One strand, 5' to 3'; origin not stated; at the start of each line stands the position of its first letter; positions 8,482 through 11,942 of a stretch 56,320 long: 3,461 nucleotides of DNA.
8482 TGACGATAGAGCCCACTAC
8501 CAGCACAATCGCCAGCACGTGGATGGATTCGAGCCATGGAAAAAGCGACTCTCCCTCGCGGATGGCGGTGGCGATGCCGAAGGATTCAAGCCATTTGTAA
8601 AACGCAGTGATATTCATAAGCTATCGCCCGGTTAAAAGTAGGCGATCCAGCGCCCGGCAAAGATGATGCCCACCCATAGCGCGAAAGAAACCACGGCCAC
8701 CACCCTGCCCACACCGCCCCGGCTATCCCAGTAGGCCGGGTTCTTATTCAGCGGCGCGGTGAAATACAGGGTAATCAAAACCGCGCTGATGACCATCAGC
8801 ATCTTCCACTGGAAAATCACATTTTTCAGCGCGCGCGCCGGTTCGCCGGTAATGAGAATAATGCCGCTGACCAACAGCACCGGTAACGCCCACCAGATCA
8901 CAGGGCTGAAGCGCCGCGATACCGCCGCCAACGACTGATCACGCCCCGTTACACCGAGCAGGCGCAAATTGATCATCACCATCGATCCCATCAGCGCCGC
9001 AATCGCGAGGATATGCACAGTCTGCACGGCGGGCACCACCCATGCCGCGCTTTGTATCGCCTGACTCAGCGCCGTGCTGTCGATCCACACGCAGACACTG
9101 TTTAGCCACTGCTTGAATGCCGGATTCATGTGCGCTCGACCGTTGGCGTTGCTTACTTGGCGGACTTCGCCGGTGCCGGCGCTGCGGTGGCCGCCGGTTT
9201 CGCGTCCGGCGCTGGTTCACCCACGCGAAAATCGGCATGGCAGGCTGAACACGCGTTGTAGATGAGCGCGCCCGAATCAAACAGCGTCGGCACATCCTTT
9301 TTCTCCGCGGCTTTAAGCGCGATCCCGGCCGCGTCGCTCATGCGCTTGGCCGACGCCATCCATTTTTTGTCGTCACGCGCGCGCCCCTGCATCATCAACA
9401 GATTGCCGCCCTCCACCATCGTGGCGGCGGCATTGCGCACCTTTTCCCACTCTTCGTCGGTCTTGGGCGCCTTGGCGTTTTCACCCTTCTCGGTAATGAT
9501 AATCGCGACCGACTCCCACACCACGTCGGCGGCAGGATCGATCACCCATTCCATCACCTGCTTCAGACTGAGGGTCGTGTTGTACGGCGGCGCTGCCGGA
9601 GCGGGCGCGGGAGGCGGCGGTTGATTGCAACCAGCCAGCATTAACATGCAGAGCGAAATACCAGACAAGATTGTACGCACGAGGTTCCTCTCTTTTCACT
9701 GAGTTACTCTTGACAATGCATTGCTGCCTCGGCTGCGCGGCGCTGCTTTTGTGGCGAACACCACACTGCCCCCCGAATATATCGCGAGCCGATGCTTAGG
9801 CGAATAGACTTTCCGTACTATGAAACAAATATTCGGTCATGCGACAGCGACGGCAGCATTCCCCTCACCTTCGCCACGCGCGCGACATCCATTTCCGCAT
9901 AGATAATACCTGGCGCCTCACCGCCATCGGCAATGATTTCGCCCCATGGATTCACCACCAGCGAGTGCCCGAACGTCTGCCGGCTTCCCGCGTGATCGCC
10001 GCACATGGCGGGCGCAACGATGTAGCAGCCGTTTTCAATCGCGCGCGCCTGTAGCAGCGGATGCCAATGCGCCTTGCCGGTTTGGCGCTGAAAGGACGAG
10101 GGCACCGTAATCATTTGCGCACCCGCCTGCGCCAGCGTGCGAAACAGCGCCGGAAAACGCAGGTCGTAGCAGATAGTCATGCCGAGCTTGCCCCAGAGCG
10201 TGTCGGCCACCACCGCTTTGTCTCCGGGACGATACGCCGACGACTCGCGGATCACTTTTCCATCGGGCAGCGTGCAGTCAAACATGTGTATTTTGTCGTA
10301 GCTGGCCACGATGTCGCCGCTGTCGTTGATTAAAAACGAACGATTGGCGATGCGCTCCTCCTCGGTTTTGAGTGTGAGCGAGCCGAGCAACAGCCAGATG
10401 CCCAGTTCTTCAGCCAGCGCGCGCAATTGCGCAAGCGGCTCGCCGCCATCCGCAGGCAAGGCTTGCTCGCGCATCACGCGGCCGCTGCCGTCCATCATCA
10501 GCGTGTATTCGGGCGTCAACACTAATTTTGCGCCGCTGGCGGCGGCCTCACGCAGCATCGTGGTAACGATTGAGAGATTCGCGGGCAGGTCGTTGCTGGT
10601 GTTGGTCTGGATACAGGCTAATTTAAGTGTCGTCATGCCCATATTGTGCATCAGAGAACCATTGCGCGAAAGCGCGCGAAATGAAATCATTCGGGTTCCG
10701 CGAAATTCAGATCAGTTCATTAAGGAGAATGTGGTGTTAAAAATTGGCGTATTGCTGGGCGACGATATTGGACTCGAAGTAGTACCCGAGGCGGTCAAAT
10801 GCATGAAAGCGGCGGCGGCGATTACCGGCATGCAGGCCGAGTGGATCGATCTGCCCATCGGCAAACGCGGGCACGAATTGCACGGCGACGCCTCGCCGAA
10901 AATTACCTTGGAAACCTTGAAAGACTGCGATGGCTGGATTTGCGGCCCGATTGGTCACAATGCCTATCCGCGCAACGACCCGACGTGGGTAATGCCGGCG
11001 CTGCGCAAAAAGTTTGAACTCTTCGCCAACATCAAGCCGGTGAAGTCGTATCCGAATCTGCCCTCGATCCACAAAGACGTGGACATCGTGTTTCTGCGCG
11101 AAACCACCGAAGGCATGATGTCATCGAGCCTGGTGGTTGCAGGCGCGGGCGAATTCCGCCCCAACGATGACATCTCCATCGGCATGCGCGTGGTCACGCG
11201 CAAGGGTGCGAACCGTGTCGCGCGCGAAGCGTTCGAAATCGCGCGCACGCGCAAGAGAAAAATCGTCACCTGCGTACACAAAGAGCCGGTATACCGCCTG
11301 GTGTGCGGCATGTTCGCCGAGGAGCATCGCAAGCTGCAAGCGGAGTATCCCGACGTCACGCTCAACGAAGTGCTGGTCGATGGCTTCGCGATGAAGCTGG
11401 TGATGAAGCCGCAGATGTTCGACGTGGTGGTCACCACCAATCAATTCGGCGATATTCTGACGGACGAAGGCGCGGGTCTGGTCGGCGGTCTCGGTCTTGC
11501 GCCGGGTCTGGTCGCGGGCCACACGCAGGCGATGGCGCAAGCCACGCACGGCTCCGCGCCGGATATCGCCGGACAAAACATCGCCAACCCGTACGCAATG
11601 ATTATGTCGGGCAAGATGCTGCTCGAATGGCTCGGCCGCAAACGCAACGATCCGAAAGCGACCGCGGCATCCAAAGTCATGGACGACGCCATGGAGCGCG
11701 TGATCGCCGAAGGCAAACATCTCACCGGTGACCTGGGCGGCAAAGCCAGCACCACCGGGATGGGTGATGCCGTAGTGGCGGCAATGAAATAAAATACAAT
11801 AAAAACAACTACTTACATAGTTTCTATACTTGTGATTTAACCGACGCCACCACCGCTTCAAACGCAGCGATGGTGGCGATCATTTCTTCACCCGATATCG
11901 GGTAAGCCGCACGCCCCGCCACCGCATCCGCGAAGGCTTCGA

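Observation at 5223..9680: Seven-gene envelope cluster of unassigned function headed by a class-II cytochrome c lipoprotein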

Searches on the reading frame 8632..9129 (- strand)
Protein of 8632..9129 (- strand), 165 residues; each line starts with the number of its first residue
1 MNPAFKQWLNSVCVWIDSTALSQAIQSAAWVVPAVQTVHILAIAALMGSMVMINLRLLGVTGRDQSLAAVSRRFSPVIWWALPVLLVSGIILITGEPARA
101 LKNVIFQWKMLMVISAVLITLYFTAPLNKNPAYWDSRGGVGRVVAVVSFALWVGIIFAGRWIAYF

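Call 3: search_protein_families(library=pfam, proteins=[window:8632-9129:-], max_evalue=0.1)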
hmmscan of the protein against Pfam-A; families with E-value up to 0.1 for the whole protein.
window:8632-9129:- (165 aa): 3 families
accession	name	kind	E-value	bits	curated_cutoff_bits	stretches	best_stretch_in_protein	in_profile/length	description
PF20349.3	DUF6644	-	4.7e-12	46.8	27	1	35-164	25-154/155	Family of unknown function (DUF6644)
PF09980.14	DUF2214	-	0.00046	20.6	34.1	1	35-124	5-95/147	Predicted membrane protein (DUF2214)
PF05425.18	CopD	-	0.0016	19.2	32.1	1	69-124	2-63/105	Copper resistance protein D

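Call 4: search_protein_families(library=ncbifam, proteins=[window:8632-9129:-], max_evalue=0.1)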
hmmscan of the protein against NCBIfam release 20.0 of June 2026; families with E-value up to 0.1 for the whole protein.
window:8632-9129:- (165 aa): 0 families

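Call 24: search_solved_structures(query=window:8632-9129:-, max_evalue=10, show_alignments=2)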
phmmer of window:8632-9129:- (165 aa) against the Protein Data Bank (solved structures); distinct sequences matched with E-value up to 10: 0.

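Call 60: search_protein_families(library=pfam, alignment_id=A5, max_evalue=0.05)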
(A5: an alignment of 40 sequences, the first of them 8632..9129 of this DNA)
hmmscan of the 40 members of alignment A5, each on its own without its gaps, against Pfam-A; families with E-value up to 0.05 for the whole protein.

A. member 1, window:8632-9129:- (165 aa): 3 families
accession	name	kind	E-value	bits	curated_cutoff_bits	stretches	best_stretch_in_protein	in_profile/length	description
PF20349.3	DUF6644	-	4.7e-12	46.8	27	1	35-164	25-154/155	Family of unknown function (DUF6644)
PF09980.14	DUF2214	-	0.00046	20.6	34.1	1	35-124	5-95/147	Predicted membrane protein (DUF2214)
PF05425.18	CopD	-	0.0016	19.2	32.1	1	69-124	2-63/105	Copper resistance protein D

B. families by the number of members that match (of 40 scanned): 12 families
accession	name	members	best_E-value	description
PF20349.3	DUF6644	40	2e-14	Family of unknown function (DUF6644)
PF09980.14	DUF2214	19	5.9e-05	Predicted membrane protein (DUF2214)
PF05425.18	CopD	10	5.4e-05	Copper resistance protein D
PF04247.17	SirB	3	0.00061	Invasion gene expression up-regulator, SirB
PF03653.18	UPF0093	3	0.027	Uncharacterised protein family (UPF0093)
PF10136.14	SpecificRecomb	2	0.016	Site-specific recombinase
PF07457.16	DUF1516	1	0.00035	Protein of unknown function (DUF1516)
PF03631.20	Virul_fac_BrkB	1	0.013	Virulence factor BrkB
PF11145.14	DUF2921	1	0.015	Transmembrane E3 ligase/DUF2921 transmembrane domain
PF00487.30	FA_desaturase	1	0.031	Fatty acid desaturase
PF16089.10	DUF4818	1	0.034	Domain of unknown function (DUF4818)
PF05115.19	PetL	1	0.043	Cytochrome B6-F complex subunit VI (PetL)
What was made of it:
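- On Pfam DUF6644: All 40 related proteins scanned also match (call 60).
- On HemJ / UPF0093: Only 3 of 40 members give weak hits, with a best E of 0.027 (call 60).
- Closest known: HemJ. Same: Three of 40 DUF6644 members give weak UPF0093 hits (call 60).
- DUF6644 members cross-hit DUF2214 (19/40), CopD (10/40) and HemJ/UPF0093 (3/40) (call 60). DUF6644 gives weak hits to CopD and DUF2214 (calls 3, 60).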

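Call 63: find_related_loci(query=A6, collection=metagenome_contigs, flank=6000)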
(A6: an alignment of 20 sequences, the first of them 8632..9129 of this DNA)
Query A6 (165 aa) in metagenome_contigs; peptide patterns used: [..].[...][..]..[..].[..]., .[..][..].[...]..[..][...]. (x = any residue, [..] = any of these).
600 stretches matched a pattern (row limit reached: there are more); 551 encode a relative of the query (tblastn E <= 1e-3); the best 80 are kept; 80 distinct loci.
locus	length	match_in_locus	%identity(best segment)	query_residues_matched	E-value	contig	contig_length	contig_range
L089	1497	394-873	76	6-165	1e-81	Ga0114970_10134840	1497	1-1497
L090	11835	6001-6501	56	2-165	4e-64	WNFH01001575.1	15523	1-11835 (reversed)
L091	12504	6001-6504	57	1-165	4e-62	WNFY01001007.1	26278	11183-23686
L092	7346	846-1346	59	2-165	6e-62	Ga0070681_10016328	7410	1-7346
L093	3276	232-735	56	1-165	6e-62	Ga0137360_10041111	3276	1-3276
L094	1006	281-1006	60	6-165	3e-66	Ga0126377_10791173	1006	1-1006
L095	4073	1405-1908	54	1-165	3e-61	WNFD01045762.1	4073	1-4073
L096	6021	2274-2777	55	1-165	7e-61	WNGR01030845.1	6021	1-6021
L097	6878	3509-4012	56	1-165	1e-59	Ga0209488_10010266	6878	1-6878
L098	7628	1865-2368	55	1-165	1e-59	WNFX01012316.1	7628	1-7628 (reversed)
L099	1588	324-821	55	2-164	1e-61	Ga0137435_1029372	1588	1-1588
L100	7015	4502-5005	55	1-165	2e-59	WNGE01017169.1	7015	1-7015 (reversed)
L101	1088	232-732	55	2-165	4e-63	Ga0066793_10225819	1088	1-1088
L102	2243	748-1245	55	3-165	9e-60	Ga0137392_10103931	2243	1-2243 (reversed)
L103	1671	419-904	60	7-165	5e-60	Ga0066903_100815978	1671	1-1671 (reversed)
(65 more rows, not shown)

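Call 95: search_protein_families(library=pfam, alignment_id=A8, max_evalue=0.00001)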
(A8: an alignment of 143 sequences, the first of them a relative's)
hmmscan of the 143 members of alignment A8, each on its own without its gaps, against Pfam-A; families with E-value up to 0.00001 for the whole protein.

A. member 1, L128:1934-3697:- (587 aa): 3 families
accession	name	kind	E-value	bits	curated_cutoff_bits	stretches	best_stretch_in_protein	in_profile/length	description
PF01011.28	PQQ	-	1.3e-64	219.5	26.7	2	51-366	1-334/595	Glucose/ethanol/alcohol dehydrogenase, beta-propeller domain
PF13360.13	PQQ_2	-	1.1e-17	65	27.6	1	79-211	55-177/233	Outer membrane protein assembly factor BamB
PF13570.13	Beta-prop_ACSF4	-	4e-11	43.3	133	0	480-573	29-121/329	Beta-alanine-activating enzyme, beta-propeller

B. families by the number of members that match (of 143 scanned): 132 families (the first 25 are shown)
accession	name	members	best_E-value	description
PF03401.19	TctC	10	5.6e-77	Tripartite tricarboxylate transporter family receptor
PF01322.25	Cytochrom_C_2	6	5.3e-16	Cytochrome C'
PF01557.24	FAA_hydrolase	4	1.9e-57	Fumarylacetoacetate (FAA) hydrolase C-terminal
PF20256.3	MoCoBD_2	3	5e-47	Molybdopterin cofactor-binding domain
PF00067.27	p450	3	1.7e-30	Cytochrome P450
PF01408.29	GFO_IDH_MocA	3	3.8e-24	Oxidoreductase family, NAD-binding Rossmann fold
PF02738.23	MoCoBD_1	3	8.1e-24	Molybdopterin cofactor-binding domain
PF13467.12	RHH_4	3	2.5e-22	Ribbon-helix-helix domain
PF00004.35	AAA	3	1.3e-16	ATPase family associated with various cellular activities (AAA)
PF05496.18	RuvB_N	3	1.4e-12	Holliday junction DNA helicase RuvB P-loop domain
PF22725.1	GFO_IDH_MocA_C3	3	2e-10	GFO/IDH/MocA C-terminal domain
PF02894.22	GFO_IDH_MocA_C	3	3.4e-10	Oxidoreductase family, C-terminal alpha/beta domain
PF03929.21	PepSY_TM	3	2.5e-08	PepSY-associated TM region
PF07728.20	AAA_5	3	2e-06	AAA domain (dynein-related subfamily)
PF00206.25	Lyase_1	2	1.1e-114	Lyase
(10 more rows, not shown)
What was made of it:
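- On Class II cytochrome c: Six class II cytochrome ORFs flanking the module in related loci do match Cytochrom_C_2 strongly, with a best E of 5e-16 (call 95).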

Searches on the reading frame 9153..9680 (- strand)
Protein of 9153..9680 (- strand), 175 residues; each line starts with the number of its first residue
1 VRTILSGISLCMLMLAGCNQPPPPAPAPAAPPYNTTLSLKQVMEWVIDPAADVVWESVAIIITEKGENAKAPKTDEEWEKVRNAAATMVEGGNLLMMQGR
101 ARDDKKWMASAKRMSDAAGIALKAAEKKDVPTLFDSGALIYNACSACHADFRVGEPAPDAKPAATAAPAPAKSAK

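Call 3: search_protein_families(library=pfam, proteins=[window:9153-9680:-], max_evalue=0.1)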
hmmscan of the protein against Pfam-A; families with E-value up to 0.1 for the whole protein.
window:9153-9680:- (175 aa): 2 families
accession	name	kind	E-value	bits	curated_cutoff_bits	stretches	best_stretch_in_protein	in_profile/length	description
PF01322.25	Cytochrom_C_2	-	0.004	18.5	26.5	1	104-152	73-121/121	Cytochrome C'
PF16101.10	PRIMA1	-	0.015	15.5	38.6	1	18-63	59-103/158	Proline-rich membrane anchor 1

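Call 4: search_protein_families(library=ncbifam, proteins=[window:9153-9680:-], max_evalue=0.1)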
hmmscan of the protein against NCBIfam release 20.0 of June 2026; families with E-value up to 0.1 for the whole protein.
window:9153-9680:- (175 aa): 2 families
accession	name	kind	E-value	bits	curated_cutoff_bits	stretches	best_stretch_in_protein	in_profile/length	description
NF038368.1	P2_Rz1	equivalog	0.066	13.4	27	0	8-27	8-26/85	Rz1-like lysis system protein LysC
NF041850.1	VI_secsys_TagV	equivalog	0.098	12.3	300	0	8-27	8-27/166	type VI secretion system accessory protein TagV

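Call 23: search_solved_structures(query=window:9153-9680:-, max_evalue=10, show_alignments=3)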
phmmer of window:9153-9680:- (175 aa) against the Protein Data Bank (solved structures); distinct sequences matched with E-value up to 10: 1.
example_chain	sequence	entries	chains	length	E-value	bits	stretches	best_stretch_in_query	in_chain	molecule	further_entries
9e78_5S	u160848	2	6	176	0.46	13.2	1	8-65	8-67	DC6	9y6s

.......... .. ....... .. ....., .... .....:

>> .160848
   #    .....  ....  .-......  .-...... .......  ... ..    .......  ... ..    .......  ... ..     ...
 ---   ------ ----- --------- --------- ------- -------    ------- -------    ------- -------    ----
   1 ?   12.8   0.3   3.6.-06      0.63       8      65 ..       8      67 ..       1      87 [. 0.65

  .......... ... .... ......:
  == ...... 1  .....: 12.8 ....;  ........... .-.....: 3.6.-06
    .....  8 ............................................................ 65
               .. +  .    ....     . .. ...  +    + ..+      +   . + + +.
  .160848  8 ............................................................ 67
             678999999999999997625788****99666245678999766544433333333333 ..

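Call 80: search_solved_structures(query=A7, max_evalue=10, show_alignments=2)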
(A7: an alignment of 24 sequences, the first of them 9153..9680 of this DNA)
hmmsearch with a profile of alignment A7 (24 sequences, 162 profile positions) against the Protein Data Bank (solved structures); distinct sequences matched with E-value up to 10: 92 (the best 60 are shown).
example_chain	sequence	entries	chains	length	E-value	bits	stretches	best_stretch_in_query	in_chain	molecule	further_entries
2xl6_A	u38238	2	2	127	0.00012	24.7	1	106-153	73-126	CYTOCHROME C'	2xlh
5agf_A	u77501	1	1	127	0.00013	24.6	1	106-153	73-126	CYTOCHROME C PRIME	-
2yl0_A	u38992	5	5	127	0.00013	24.6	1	106-153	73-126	CYTOCHROME C'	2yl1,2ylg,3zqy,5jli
2xld_A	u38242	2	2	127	0.00017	24.3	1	106-153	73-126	CYTOCHROME C'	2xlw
1cpr_A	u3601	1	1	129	0.00018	24.2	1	106-153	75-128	CYTOCHROME C'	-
4d4n_A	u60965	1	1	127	0.00018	24.2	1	106-153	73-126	CYTOCHROME C'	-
2yl3_A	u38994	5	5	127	0.00018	24.1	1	106-153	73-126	CYTOCHROME C'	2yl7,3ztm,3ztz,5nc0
1e83_A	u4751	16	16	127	0.0002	24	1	106-153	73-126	CYTOCHROME C'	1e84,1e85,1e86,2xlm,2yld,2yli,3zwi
1cgo_A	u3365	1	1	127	0.0002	24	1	106-153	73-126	CYTOCHROME C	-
2ykz_A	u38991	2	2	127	0.00021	23.9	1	106-153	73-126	CYTOCHROME C'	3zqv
3vrc_A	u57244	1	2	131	0.00024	23.8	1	108-151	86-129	Cytochrome c'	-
6a3k_A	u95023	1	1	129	0.00025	23.7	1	104-152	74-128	Cytochrome c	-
1cpq_A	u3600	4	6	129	0.00025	23.7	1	106-153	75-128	CYTOCHROME C'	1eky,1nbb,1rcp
2xle_A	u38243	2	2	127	0.00025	23.7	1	106-153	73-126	CYTOCHROME C'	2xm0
1cgn_A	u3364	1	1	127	0.00025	23.7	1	106-153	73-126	CYTOCHROME C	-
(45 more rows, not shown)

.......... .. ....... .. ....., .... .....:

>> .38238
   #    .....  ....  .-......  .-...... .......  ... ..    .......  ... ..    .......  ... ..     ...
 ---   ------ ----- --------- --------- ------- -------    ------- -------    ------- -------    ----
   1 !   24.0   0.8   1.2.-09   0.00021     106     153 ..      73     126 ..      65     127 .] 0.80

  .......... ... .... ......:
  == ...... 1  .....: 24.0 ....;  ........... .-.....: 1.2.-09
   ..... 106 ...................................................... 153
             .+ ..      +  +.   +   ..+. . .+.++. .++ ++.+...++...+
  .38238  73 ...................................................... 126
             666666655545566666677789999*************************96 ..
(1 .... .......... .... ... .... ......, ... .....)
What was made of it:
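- On Class II cytochrome c: The family profile hits cytochromes c', c-556 and b562 at E 1e-4 to 1e-2 (call 80).
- Closest known: Class II cytochromes c. Same: The family profile hits PDB class II cytochromes (call 80).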

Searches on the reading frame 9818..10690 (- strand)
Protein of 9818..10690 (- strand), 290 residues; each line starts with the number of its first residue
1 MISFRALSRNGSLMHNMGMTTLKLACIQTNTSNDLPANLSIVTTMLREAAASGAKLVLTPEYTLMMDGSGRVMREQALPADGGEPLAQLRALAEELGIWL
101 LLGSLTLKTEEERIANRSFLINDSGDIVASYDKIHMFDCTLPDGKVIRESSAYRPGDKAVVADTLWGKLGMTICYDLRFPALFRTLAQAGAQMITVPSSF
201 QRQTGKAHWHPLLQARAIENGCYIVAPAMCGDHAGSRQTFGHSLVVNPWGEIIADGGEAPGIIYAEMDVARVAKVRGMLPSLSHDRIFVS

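Call 98: search_protein_families(library=pfam, proteins=[window:9818-10690:-], max_evalue=0.00001)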
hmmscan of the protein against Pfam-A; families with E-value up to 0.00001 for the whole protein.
window:9818-10690:- (290 aa): 1 family
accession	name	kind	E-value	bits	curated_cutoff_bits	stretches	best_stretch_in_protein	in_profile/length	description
PF00795.27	CN_hydrolase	-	4.3e-56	190.5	23.2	1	23-276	1-255/256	Carbon-nitrogen hydrolase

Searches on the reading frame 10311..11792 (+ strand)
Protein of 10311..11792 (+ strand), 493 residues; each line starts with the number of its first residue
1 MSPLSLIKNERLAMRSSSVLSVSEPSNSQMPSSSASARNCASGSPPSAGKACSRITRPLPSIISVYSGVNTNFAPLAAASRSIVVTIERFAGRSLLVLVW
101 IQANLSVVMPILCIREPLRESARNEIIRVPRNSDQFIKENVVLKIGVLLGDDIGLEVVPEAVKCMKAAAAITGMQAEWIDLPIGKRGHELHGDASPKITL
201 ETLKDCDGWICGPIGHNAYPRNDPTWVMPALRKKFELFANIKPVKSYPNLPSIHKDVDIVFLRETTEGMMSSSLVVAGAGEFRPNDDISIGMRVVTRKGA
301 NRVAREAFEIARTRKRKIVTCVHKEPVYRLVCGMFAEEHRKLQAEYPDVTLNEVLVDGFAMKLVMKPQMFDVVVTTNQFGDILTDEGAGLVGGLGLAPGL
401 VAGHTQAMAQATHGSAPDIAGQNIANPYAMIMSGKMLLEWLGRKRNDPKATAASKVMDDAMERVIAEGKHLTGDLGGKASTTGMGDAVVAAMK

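Call 98: search_protein_families(library=pfam, proteins=[window:10311-11792:+], max_evalue=0.00001)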
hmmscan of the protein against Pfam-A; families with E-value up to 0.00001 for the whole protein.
window:10311-11792:+ (493 aa): 1 family
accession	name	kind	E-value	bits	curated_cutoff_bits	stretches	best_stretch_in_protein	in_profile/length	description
PF00180.25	Iso_dh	-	9.4e-77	259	27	1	144-488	1-348/348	Isocitrate/isopropylmalate dehydrogenase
